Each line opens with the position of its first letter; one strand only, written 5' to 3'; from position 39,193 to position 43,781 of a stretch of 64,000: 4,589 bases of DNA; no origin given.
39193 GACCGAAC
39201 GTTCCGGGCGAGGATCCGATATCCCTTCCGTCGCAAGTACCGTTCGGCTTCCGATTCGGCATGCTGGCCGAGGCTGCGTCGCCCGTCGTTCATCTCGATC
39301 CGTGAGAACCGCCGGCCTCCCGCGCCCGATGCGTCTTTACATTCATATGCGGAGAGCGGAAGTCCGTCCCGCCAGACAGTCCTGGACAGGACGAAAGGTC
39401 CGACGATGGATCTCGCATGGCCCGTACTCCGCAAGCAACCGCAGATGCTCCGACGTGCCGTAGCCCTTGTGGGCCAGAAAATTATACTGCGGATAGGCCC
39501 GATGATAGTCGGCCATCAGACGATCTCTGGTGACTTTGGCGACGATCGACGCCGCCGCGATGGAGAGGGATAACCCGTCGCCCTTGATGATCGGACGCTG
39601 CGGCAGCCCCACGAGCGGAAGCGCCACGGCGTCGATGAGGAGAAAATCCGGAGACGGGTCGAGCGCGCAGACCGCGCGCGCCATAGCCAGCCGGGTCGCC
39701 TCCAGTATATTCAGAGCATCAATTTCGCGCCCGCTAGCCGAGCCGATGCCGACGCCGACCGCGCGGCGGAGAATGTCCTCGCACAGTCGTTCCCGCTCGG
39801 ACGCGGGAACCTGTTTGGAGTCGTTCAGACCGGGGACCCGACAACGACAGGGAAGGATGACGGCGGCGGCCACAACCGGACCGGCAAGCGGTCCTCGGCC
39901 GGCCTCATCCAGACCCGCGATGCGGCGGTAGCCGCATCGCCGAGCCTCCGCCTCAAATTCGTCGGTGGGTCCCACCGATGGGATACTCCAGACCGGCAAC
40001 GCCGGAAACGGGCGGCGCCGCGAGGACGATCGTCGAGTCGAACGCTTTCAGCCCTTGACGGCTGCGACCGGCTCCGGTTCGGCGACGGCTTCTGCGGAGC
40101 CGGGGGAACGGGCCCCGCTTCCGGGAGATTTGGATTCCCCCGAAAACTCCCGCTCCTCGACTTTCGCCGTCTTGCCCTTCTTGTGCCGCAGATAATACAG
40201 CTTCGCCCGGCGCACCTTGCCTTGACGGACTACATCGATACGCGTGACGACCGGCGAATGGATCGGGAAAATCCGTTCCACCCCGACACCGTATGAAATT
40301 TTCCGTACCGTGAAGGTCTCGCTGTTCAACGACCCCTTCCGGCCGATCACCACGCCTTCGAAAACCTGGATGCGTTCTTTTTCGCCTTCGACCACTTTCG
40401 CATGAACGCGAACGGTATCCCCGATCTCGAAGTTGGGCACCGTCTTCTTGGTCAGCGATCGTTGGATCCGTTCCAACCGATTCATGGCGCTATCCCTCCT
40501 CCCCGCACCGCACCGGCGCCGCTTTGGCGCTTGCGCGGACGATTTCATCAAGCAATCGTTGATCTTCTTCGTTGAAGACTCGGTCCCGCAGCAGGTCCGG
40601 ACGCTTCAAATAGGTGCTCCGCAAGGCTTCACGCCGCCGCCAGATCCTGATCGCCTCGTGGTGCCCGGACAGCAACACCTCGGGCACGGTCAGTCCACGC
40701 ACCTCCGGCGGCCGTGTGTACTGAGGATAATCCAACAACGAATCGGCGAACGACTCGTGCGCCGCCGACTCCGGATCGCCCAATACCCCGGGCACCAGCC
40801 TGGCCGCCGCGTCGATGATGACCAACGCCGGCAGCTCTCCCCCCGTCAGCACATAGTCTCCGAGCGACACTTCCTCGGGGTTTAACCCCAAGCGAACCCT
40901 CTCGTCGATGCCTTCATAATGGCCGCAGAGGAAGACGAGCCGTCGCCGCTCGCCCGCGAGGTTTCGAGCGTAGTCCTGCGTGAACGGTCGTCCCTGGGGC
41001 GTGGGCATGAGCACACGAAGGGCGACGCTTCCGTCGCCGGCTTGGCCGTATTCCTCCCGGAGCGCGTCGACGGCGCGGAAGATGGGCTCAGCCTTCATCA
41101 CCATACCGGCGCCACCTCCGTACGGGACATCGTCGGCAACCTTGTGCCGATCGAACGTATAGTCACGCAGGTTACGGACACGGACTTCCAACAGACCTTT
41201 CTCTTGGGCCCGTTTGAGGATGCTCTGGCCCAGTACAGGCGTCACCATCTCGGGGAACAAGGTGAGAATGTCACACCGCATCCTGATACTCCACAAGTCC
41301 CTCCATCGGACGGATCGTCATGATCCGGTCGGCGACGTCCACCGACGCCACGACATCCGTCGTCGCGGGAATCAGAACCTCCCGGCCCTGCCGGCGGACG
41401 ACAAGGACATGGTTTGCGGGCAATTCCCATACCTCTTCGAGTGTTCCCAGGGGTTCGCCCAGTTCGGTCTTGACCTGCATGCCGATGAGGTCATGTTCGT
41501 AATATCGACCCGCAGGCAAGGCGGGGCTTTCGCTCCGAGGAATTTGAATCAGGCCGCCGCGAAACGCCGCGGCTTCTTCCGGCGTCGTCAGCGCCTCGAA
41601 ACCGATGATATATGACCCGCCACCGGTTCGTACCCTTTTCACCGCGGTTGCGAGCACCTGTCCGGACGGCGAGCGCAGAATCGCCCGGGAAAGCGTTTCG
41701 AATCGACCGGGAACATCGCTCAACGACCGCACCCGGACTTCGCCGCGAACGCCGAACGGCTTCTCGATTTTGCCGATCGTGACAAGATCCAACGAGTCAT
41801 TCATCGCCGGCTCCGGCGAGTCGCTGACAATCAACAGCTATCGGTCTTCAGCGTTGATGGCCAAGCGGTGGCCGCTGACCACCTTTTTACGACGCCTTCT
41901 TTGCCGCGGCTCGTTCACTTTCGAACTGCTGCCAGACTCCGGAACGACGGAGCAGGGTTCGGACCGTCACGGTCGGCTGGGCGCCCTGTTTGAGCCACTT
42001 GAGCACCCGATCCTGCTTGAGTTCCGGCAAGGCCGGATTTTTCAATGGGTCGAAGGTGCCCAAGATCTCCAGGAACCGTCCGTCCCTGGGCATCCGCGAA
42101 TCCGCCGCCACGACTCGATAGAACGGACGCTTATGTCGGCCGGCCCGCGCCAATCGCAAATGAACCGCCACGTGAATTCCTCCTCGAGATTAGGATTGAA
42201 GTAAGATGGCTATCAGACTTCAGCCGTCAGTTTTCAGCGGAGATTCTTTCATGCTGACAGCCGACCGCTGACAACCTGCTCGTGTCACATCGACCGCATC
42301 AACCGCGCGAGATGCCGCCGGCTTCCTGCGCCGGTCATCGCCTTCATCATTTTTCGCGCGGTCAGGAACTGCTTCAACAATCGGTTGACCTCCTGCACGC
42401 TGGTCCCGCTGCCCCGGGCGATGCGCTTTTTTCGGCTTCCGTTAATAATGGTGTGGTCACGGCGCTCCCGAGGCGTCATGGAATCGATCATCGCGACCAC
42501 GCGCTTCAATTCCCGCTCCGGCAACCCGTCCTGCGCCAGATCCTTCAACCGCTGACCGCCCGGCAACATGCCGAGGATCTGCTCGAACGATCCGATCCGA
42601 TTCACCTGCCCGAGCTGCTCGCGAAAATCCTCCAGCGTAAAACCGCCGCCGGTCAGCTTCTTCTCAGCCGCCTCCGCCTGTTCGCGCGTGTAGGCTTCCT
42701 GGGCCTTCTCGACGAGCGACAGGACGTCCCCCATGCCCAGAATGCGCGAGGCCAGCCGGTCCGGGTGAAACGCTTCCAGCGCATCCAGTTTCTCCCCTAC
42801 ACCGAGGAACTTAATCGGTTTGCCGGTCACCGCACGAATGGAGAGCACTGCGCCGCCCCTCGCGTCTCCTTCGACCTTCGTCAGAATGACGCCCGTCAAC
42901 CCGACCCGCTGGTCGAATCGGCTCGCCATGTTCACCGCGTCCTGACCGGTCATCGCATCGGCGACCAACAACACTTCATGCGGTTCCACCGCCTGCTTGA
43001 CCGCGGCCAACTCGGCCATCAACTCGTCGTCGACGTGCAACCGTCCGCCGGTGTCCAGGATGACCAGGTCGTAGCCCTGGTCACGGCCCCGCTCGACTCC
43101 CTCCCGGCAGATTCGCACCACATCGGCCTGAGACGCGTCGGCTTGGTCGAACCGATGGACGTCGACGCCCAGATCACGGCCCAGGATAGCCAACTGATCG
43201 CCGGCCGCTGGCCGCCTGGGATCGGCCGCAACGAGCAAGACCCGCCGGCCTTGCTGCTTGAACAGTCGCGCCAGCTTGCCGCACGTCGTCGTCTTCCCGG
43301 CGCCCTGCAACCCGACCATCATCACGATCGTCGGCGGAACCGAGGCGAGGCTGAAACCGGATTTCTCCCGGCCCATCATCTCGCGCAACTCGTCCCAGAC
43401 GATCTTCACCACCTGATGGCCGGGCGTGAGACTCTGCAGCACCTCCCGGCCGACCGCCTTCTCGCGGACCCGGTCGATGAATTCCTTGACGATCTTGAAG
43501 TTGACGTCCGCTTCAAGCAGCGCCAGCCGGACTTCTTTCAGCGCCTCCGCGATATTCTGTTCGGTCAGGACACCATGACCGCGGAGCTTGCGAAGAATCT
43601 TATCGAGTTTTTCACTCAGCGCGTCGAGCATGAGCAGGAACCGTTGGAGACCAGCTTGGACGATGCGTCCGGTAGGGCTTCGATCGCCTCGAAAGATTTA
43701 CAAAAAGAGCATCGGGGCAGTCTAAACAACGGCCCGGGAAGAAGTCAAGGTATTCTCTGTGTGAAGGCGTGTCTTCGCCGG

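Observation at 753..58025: Families of 7-nt-periodic repeats arranged as inverted arms at most intercistronic junctions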

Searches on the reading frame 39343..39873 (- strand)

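Call 64: search_protein_families(library=pfam, proteins=[window:39343-39873:-])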
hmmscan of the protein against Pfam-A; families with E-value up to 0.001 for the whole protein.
window:39343-39873:- (176 aa): 1 family
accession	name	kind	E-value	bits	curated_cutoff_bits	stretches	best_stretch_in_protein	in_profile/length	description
PF01351.25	RNase_HII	-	3.4e-24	86.3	25.8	1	13-162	32-198/199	Ribonuclease HII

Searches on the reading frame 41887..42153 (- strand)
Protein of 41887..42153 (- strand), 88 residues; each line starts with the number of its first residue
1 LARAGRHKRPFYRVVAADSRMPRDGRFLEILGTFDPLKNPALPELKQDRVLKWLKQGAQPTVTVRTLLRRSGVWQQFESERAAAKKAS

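Call 55: search_protein_families(library=pfam, proteins=[window:41887-42153:-])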
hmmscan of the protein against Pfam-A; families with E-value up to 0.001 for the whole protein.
window:41887-42153:- (88 aa): 1 family
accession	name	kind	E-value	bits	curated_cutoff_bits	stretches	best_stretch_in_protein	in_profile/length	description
PF00886.24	Ribosomal_S16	-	8.4e-25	86.9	27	1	3-61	1-62/62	Ribosomal protein S16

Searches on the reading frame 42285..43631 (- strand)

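Call 55: search_protein_families(library=pfam, proteins=[window:42285-43631:-])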
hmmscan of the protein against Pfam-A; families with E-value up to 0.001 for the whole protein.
window:42285-43631:- (448 aa): 9 families
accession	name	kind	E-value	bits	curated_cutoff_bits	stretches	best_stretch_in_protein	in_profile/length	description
PF00448.28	SRP54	-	1.2e-71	240.9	22.7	1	100-299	1-196/196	SRP54-type protein, GTPase domain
PF02978.25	SRP_SPB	-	7.6e-34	116.4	27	1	331-429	2-91/91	Signal peptide binding domain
PF02881.24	SRP54_N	-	2.1e-23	82.7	22.4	1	5-82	1-75/75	SRP54-type protein, helical bundle domain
PF01656.29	CbiA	-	6.3e-09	36.3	25.4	1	110-264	9-94/125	CobQ/CobB/MinD/ParA nucleotide binding domain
PF13604.12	AAA_30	-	6.4e-06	26.5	27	1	101-226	19-125/191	AAA domain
PF13614.12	AAA_31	-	2.5e-05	24.7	27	1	110-140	12-42/177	AAA domain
PF03308.22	MeaB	-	2.5e-05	23.9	23.1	1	103-162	36-93/273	Methylmalonyl Co-A mutase-associated GTPase MeaB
PF13401.12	AAA_22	-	2.6e-05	25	27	1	101-209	6-105/130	AAA domain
PF06414.18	Zeta_toxin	-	0.00022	21.2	22.3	1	99-203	15-112/199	Zeta toxin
